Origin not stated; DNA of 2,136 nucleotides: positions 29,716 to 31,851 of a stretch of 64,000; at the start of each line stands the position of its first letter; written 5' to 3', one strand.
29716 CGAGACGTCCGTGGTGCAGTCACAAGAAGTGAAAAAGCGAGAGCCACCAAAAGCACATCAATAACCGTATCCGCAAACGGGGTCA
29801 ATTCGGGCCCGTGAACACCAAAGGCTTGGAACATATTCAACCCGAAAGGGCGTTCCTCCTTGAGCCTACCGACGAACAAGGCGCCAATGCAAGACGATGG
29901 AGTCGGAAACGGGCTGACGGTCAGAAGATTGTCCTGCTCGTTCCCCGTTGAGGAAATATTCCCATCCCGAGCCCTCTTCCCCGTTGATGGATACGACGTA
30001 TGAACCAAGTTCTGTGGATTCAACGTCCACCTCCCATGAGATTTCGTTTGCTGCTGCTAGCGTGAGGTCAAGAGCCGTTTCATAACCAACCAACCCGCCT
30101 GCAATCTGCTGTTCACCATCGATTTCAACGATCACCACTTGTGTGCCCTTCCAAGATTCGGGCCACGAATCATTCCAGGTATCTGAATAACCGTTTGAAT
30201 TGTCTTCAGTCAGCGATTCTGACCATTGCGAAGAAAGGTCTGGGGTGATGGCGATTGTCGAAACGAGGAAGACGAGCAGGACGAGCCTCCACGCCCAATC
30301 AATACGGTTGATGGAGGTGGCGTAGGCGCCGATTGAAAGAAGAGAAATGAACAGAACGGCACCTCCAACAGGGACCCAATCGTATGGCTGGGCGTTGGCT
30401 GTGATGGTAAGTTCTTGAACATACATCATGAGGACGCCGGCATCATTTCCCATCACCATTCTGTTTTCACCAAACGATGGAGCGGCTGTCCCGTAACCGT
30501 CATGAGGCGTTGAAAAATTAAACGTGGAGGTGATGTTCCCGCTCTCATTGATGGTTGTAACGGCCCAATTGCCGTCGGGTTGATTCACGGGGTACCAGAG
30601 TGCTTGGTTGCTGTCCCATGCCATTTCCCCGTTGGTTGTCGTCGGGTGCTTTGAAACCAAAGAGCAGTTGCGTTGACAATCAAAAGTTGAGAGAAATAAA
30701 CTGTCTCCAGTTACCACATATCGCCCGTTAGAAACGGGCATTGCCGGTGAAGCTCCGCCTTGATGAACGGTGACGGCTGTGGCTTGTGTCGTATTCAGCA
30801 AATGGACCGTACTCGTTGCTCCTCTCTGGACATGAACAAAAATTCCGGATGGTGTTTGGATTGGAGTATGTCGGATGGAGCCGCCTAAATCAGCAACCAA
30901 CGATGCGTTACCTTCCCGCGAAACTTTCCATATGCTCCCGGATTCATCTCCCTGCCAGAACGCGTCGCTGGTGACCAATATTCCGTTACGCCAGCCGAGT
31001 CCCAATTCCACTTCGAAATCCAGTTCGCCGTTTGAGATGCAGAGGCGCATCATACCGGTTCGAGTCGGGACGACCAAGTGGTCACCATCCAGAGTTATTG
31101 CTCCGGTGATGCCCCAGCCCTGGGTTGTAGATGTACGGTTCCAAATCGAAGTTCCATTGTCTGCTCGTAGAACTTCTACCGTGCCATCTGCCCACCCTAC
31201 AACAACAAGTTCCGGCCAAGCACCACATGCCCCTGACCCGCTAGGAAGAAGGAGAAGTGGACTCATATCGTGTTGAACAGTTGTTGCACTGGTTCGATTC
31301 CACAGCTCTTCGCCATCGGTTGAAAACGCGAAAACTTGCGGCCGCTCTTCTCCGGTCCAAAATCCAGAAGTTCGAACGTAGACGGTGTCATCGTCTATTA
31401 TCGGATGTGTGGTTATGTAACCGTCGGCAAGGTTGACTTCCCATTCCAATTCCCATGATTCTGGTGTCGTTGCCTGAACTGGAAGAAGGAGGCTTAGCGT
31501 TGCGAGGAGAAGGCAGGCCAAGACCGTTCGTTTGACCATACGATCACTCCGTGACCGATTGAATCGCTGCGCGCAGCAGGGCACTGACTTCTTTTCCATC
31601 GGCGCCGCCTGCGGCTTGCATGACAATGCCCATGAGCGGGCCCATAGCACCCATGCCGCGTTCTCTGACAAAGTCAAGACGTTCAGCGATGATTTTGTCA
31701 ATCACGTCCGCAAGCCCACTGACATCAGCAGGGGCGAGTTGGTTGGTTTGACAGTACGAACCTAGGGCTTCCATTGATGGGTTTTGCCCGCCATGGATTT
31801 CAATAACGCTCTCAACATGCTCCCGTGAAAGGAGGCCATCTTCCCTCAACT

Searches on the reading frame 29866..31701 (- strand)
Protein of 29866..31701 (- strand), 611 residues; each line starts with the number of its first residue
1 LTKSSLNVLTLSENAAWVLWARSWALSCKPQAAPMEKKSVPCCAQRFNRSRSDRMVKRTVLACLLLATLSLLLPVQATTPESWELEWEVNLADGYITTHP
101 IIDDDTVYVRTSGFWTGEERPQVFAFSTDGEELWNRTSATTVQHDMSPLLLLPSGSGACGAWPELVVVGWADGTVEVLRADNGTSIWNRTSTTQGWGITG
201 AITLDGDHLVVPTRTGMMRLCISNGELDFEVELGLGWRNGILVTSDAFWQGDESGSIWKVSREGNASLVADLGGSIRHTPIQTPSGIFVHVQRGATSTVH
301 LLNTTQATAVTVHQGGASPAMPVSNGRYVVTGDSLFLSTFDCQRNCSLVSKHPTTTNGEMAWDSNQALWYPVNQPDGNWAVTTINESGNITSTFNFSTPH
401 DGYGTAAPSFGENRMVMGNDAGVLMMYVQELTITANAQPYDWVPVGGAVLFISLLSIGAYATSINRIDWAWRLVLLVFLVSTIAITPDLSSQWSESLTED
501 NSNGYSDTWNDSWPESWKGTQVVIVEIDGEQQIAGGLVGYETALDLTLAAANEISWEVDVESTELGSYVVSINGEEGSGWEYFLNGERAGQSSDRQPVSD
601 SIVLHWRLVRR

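Call 12: search_protein_families(library=pfam, proteins=[window:29866-31701:-], max_evalue=0.001)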
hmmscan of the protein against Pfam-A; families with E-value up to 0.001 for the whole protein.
window:29866-31701:- (611 aa): 1 family
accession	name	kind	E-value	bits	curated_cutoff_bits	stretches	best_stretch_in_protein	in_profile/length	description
PF14478.12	DUF4430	-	0.00013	22.8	23.8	1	560-608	23-70/72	Domain of unknown function (DUF4430)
